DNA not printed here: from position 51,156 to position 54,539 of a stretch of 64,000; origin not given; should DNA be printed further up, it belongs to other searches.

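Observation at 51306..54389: Phage-encoded 1027-aa cysteine-rich repeat adhesin-like protein with T9SS C-terminal sorting domain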

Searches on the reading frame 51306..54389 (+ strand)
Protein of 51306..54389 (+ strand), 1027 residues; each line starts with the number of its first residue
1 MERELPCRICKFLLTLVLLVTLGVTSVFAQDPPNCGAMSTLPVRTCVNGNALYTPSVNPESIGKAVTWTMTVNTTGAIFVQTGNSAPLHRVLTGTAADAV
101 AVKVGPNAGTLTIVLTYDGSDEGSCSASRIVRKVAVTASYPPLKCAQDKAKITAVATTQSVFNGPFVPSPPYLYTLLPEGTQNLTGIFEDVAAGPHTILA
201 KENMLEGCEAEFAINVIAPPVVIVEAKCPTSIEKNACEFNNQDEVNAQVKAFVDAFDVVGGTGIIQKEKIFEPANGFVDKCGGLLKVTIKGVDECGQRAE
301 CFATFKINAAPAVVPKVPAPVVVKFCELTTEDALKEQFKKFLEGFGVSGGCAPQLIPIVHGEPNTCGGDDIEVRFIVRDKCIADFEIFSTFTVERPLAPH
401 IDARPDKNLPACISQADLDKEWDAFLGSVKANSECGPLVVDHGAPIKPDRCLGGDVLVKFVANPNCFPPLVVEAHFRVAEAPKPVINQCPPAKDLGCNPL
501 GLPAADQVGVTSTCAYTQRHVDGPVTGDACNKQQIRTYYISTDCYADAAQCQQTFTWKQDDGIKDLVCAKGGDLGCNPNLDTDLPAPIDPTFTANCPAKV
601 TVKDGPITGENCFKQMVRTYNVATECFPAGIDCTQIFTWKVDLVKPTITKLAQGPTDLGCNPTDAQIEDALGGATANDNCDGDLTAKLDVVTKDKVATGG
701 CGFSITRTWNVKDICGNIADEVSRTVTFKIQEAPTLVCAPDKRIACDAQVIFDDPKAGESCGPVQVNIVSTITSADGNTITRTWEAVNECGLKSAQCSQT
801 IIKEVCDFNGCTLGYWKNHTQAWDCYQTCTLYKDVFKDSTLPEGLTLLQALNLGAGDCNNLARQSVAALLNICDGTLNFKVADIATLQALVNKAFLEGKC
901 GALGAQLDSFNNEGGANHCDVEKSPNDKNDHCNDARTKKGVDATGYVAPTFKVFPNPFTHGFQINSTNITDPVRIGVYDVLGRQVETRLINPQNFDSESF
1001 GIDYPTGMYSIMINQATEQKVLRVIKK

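Call 3: search_protein_families(library=pfam, proteins=[window:51306-54386:+], max_evalue=1)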
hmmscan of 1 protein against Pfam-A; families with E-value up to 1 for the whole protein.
window:51306-54386:+ (1027 aa): 2 families
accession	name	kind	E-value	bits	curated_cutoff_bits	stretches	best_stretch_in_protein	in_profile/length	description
PF18962.6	Por_Secre_tail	-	1.1e-06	29.2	27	1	953-1021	1-70/75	Secretion system C-terminal sorting domain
PF23237.1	HYR_4C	-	1.4e-05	25.6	27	1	674-727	23-72/73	HYR-like domain with 4 cysteines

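Call 4: search_protein_families(library=ncbifam, proteins=[window:51306-54386:+], max_evalue=1)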
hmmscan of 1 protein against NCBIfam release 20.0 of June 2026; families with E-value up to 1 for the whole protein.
window:51306-54386:+ (1027 aa): 2 families
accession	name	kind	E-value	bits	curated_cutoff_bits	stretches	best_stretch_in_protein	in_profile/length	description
TIGR04183.1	Por_Secre_tail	domain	2.5e-08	33.8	23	1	953-1027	1-72/72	T9SS type A sorting domain-containing protein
NF038113.1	T9SSA_dep_M36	equivalog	1.1e-05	23.9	885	1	946-1026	790-868/869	T9SS-dependent M36 family metallopeptidase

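Call 5: search_protein_families(library=phrogs, proteins=[window:51306-54386:+], max_evalue=1)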
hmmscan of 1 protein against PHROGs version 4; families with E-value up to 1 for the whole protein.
window:51306-54386:+ (1027 aa): 0 families

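Call 8: search_dna_similar(query=window:51306-54389:+, collection=phages, mode=protein, max_rows=20)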
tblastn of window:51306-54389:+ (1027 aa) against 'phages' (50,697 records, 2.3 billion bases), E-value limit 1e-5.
Records with a match: 2; places in all: 2; records where one place covers at least 80% of the query: 0.
Best place of each record, by identity: <60% 2.
By first word of the organism name: Alteromonas 2.
By host as written in the record: Alteromonas sp. 2.
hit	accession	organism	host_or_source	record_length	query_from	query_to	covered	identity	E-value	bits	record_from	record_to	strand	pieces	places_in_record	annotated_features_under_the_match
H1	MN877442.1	Alteromonas phage vB_AmeM_PT11-V22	Alteromonas sp.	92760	642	764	12%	38.6%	8e-6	56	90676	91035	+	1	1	hypothetical protein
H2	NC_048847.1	Alteromonas phage vB_AmeM_PT11-V22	Alteromonas sp.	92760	642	764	12%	38.6%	8e-6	56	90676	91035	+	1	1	hypothetical protein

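Call 12: find_homologous_proteins(query=window:51306-54386:+)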
Query window:51306-54386:+ (1027 aa): 7 proteins with E <= 0.001 among 8000 candidates.
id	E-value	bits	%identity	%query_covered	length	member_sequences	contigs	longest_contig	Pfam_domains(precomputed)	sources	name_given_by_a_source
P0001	0.0e+0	2304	100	96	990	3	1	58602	PF18962.8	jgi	jgi:hypothetical protein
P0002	0.0e+0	1483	66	96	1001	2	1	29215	PF18962.8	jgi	jgi:hypothetical protein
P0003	0.0e+0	1075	54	48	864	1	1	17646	PF18962.8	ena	-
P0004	0.0e+0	1073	63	72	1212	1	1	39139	PF18962.8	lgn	-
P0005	3.8e-242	824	54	71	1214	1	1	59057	PF18962.8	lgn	-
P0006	1.5e-175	604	47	37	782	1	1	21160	PF18962.8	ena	-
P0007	5.1e-158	546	46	32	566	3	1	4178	PF18962.8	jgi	jgi:hypothetical protein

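Call 14: find_encoding_contigs(protein=P0002, flank=10000, max_places=3)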
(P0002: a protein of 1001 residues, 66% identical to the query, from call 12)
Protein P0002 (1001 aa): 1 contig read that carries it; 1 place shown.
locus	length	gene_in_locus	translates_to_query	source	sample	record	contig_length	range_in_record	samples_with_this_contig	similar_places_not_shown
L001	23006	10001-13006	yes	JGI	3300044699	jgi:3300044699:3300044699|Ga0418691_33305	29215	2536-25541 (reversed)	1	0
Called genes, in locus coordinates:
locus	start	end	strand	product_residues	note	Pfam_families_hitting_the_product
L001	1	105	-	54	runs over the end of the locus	-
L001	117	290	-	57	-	-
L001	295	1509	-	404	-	PF01145:Band_7 (weak)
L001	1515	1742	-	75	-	-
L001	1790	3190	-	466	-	PF00004:AAA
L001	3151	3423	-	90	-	-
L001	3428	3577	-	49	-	-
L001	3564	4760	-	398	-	-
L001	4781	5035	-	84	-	PF26760:Lockin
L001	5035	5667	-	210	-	-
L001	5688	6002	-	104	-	PF24729:Acb2_Tad1_hairpin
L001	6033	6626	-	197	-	-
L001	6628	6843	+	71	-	-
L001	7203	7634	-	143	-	-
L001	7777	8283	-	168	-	-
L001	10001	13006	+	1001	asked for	PF18962:Por_Secre_tail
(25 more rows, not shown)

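Call 15: find_encoding_contigs(protein=P0004, flank=10000, max_places=3)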
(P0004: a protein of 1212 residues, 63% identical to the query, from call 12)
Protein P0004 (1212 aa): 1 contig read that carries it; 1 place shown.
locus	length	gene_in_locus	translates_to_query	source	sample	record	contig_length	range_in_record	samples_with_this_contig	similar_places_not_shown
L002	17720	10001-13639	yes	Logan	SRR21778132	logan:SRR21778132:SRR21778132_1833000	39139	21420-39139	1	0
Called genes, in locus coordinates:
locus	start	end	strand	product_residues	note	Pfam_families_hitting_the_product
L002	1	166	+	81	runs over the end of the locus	-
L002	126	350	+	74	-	-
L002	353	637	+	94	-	PF24875:DUF7736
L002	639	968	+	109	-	-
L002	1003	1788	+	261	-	-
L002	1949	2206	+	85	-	-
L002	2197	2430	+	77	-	-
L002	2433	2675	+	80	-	-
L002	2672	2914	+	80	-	-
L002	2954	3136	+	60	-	-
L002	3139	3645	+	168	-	PF00226:DnaJ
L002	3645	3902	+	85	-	-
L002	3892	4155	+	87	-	-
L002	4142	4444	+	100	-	-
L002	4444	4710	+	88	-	-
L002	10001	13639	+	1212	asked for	PF18962:Por_Secre_tail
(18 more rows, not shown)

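Call 17: find_encoding_contigs(protein=P0005, flank=10000, max_places=3)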
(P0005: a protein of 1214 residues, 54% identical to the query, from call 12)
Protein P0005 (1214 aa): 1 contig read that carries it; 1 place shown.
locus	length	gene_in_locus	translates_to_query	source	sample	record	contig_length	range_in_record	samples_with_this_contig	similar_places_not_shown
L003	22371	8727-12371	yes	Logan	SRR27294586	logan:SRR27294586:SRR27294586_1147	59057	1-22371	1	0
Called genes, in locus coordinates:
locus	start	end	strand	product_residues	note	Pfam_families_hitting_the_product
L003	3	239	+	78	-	?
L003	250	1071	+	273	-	-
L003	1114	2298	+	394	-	-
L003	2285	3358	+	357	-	-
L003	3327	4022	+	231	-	PF00899:ThiF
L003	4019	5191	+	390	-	-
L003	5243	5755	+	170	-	-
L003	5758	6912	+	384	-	-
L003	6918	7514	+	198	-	-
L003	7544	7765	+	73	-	-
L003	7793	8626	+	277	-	-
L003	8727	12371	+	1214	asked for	PF18962:Por_Secre_tail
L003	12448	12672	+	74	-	-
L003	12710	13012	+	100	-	-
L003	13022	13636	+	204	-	-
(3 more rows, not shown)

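Call 18: find_encoding_contigs(protein=P0006, flank=10000, max_places=3)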
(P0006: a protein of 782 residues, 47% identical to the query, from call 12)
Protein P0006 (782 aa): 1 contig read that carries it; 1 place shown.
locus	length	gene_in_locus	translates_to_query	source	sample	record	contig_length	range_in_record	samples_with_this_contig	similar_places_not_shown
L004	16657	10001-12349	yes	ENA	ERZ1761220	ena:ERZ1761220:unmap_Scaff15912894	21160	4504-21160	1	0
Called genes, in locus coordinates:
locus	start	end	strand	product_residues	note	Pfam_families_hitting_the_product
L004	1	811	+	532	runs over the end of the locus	-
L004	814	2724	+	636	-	PF03382:DUF285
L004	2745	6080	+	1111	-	-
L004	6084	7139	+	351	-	-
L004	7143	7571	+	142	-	-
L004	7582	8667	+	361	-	-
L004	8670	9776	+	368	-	-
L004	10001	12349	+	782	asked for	PF18962:Por_Secre_tail (weak)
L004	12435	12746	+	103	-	-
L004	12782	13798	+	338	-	-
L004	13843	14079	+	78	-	-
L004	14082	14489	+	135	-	PF19174:DUF5856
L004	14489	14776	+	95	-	-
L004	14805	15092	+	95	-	-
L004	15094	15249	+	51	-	-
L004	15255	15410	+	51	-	-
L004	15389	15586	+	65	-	-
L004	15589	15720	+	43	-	-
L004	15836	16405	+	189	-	PF09411:PagL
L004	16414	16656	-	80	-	?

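Call 19: find_encoding_contigs(protein=P0003, flank=10000, max_places=3)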
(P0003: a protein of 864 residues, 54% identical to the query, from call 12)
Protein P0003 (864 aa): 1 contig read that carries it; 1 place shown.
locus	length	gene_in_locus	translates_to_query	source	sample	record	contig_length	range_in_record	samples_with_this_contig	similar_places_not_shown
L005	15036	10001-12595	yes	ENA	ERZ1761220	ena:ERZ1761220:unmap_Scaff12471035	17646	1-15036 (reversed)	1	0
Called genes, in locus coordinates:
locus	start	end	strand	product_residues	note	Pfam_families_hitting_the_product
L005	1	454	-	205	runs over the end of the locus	PF00004:AAA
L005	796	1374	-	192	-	-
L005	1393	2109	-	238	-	-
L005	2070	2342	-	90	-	-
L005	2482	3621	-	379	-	-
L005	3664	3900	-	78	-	-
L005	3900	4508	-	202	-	-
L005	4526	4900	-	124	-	PF24729:Acb2_Tad1_hairpin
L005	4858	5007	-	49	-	-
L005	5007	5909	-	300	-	-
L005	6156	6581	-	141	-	-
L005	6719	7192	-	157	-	-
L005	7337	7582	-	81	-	-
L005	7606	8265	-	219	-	-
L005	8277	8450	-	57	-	-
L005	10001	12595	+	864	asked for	PF18962:Por_Secre_tail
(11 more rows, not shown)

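Call 46: search_solved_structures(query=window:51306-54386:+, max_evalue=1)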
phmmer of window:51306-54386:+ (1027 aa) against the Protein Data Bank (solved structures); distinct sequences matched with E-value up to 1: 2.
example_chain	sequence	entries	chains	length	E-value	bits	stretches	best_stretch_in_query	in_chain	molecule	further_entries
8glk_D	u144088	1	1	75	0.14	13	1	952-1025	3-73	Endonuclease I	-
2dbh_A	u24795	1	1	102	0.48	11.3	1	721-805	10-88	Tumor necrosis factor receptor superfamily member 21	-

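Call 47: find_related_loci(query=A1, collection=viral_contigs, flank=8000)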
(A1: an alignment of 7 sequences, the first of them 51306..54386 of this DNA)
Query A1 (1027 aa) in viral_contigs; peptide patterns used: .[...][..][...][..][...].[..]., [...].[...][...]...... (x = any residue, [..] = any of these).
33 stretches matched a pattern; 1 encode a relative of the query (tblastn E <= 1e-3); 1 distinct loci.
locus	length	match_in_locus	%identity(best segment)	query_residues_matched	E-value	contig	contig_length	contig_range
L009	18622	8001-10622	41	1-1027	2e-119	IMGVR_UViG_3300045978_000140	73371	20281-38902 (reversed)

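Call 49: find_related_loci(query=window:51306-54386:+, collection=genome_contigs, flank=8000)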
Query window:51306-54386:+ (1027 aa) in genome_contigs; peptide patterns used: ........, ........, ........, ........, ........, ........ (x = any residue, [..] = any of these).
15 stretches matched a pattern, but none encodes a relative of the query by tblastn (E <= 1e-3).

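Call 51: predict_structure(alignment_id=A1)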
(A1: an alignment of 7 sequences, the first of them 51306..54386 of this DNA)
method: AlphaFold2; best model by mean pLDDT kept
length: 1027 residues; sequences in the alignment: 7
mean_pLDDT: 69.1   pTM: 0.28
mean pLDDT of the five models: 69.1, 66.5, 65.9, 65.9, 65.0
residues with pLDDT >= 90: 65; 70-90: 535; 50-70: 242; < 50: 185
segments of 3 or more residues with pLDDT < 50: 1-64, 73-109, 122-131, 161-167, 806-823, 876-880, 911-949
pLDDT, mean of each block of 10 residues (from residue 1): 26 31 23 35 34 35 51 47 42 42 46 53 44 73 82 79 47 86 89 88 69 83 86 88 89 90 84 84 89 85 88 83 82 87 87 87 82 88 84 84 83 82 86 84 84 86 82 86 68 61 63 74 63 79 72 72 65 66 68 70 67 73 67 74 57 68 77 65 65 70 77 58 77 78 70 77 79 79 85 83 56 36 54 84 76 70 79 53 77 86 69 35 32 29 38 54 66 80 78 68 76 71 67
secondary structure, 60 per line:
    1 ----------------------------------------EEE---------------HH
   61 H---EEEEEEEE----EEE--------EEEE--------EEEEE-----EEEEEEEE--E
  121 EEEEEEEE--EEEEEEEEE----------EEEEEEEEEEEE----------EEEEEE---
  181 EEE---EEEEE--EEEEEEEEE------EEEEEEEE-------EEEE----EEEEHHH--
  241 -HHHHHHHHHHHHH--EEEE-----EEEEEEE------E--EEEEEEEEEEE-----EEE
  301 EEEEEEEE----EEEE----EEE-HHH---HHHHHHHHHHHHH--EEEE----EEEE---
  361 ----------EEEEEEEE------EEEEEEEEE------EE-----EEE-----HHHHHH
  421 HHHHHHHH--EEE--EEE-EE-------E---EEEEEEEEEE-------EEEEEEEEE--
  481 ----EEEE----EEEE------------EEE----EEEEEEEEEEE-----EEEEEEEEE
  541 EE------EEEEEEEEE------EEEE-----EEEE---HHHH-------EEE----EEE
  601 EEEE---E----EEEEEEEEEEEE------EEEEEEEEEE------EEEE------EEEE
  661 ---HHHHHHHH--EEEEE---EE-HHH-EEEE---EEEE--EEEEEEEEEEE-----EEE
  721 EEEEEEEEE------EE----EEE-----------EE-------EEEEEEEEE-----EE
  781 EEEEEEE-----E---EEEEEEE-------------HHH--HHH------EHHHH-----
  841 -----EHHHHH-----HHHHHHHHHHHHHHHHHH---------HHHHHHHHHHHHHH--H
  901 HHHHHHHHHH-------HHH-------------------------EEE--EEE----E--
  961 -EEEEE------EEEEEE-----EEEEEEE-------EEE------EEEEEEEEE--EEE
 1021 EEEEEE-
elements in order (helices of 4 or more, strands of 3 or more residues): E41-43 E65-72 E77-79 E88-91 E100-104 E110-117 E120-128 E131-139 E150-161 E172-177 E181-183 E187-191 E194-202 E209-216 E224-227 E232-235 H242-254 E257-260 E266-272 E282-292 E298-308 E313-316 E321-323 H331-343 E346-349 E354-357 E371-378 E385-393 E407-409 H415-428 E431-433 E436-438 E453-462 E470-478 E485-488 E493-496 E509-511 E516-526 E532-542 E549-557 E564-567 E573-576 H580-583 E591-593 E598-604 E613-624 E631-640 E647-650 E657-660 H664-671 E674-678 E689-692 E696-699 E702-712 E718-729 E742-744 E765-773 E779-787 E797-803 H832-835 H847-851 H857-874 H884-897 H900-910 E946-948 E951-953 E962-966 E973-978 E984-990 E998-1000 E1007-1015 E1018-1026
